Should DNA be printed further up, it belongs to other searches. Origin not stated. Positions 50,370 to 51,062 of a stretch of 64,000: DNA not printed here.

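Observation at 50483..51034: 23S-IVS-type four-helix-bundle gene bracketed by ~33-nt inverted repeats outside any rRNA gene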

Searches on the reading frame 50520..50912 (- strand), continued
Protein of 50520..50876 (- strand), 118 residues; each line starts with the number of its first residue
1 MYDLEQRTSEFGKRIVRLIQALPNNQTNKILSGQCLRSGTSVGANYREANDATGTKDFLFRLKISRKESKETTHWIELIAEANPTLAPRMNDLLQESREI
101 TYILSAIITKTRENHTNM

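Call 92: predict_structure(alignment_id=A1)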
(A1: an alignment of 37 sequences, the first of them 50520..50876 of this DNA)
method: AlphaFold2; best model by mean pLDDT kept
length: 118 residues; sequences in the alignment: 37
mean_pLDDT: 95.4   pTM: 0.87
mean pLDDT of the five models: 95.4, 95.1, 95.1, 94.7, 94.3
residues with pLDDT >= 90: 110; 70-90: 3; 50-70: 4; < 50: 1
segments of 3 or more residues with pLDDT < 50: none
pLDDT, mean of each block of 10 residues (from residue 1): 89 98 98 98 97 95 99 99 97 98 97 76
secondary structure, 60 per line:
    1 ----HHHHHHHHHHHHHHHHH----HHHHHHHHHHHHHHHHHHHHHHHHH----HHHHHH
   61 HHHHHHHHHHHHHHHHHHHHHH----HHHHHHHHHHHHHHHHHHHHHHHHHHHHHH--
elements in order: H5-21 H26-50 H55-82 H87-116

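Call 95: fold_search(model_id=the predicted structure, library=pdb)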
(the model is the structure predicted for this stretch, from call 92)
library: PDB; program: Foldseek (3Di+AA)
matches with E <= 10: 402; with E <= 0.001: 5
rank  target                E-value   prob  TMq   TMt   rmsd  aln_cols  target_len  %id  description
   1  2rld_E                2.1e-06  1.00  0.81  0.88   2.0       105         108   39  CRYSTAL STRUCTURE OF A PROTEIN WITH UNKNOWN FUNCTION FROM S23 RIBOSOMAL PROTEIN FAMILY (BT_0352) FROM BACTEROIDES THET (released 2007-10-30)
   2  2rld_B                4.6e-06  1.00  0.82  0.86   2.1       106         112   39  CRYSTAL STRUCTURE OF A PROTEIN WITH UNKNOWN FUNCTION FROM S23 RIBOSOMAL PROTEIN FAMILY (BT_0352) FROM BACTEROIDES THET (released 2007-10-30)
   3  2rld_D                1.4e-05  1.00  0.81  0.88   2.1       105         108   39  CRYSTAL STRUCTURE OF A PROTEIN WITH UNKNOWN FUNCTION FROM S23 RIBOSOMAL PROTEIN FAMILY (BT_0352) FROM BACTEROIDES THET (released 2007-10-30)
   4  2rld_C                1.8e-05  1.00  0.82  0.84   2.0       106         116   39  CRYSTAL STRUCTURE OF A PROTEIN WITH UNKNOWN FUNCTION FROM S23 RIBOSOMAL PROTEIN FAMILY (BT_0352) FROM BACTEROIDES THET (released 2007-10-30)
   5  2rld_A                8.1e-05  1.00  0.79  0.82   2.1       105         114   38  CRYSTAL STRUCTURE OF A PROTEIN WITH UNKNOWN FUNCTION FROM S23 RIBOSOMAL PROTEIN FAMILY (BT_0352) FROM BACTEROIDES THET (released 2007-10-30)
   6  2gsc_E                1.6e-03  1.00  0.79  0.83   1.9       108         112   19  Crystal Structure of the Conserved Hypothetical Cytosolic Protein Xcc0516 from Xanthomonas campestris (released 2006-10-03)
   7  2gsc_B                4.3e-03  1.00  0.82  0.82   1.9       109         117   20  Crystal Structure of the Conserved Hypothetical Cytosolic Protein Xcc0516 from Xanthomonas campestris (released 2006-10-03)
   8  2gsc_A                8.6e-03  1.00  0.80  0.83   1.9       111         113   19  Crystal Structure of the Conserved Hypothetical Cytosolic Protein Xcc0516 from Xanthomonas campestris (released 2006-10-03)
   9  2gsc_D                8.6e-03  1.00  0.81  0.83   2.0       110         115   19  Crystal Structure of the Conserved Hypothetical Cytosolic Protein Xcc0516 from Xanthomonas campestris (released 2006-10-03)
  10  2gsc_C                2.6e-02  1.00  0.77  0.82   2.0       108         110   19  Crystal Structure of the Conserved Hypothetical Cytosolic Protein Xcc0516 from Xanthomonas campestris (released 2006-10-03)
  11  1x8z_B                1.5e-01  1.00  0.67  0.56   3.1       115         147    9  Crystal structure of a pectin methylesterase inhibitor from Arabidopsis thaliana (released 2004-12-28)
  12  4dwl_E                1.5e-01  0.99  0.64  0.69   3.1       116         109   13  Avd molecule from Bordetella bacteriophage DGR (released 2013-02-27)
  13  4dwl_B                2.2e-01  0.99  0.66  0.70   3.2       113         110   14  Avd molecule from Bordetella bacteriophage DGR (released 2013-02-27)
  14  1x90_A                2.3e-01  1.00  0.68  0.56   2.9       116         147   10  Crystal structure of mutant form B of a pectin methylesterase inhibitor from Arabidopsis (released 2004-12-28)
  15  1x91                  2.4e-01  1.00  0.70  0.57   2.9       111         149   11  Crystal structure of mutant form A of a pectin methylesterase inhibitor from Arabidopsis (released 2004-12-28)
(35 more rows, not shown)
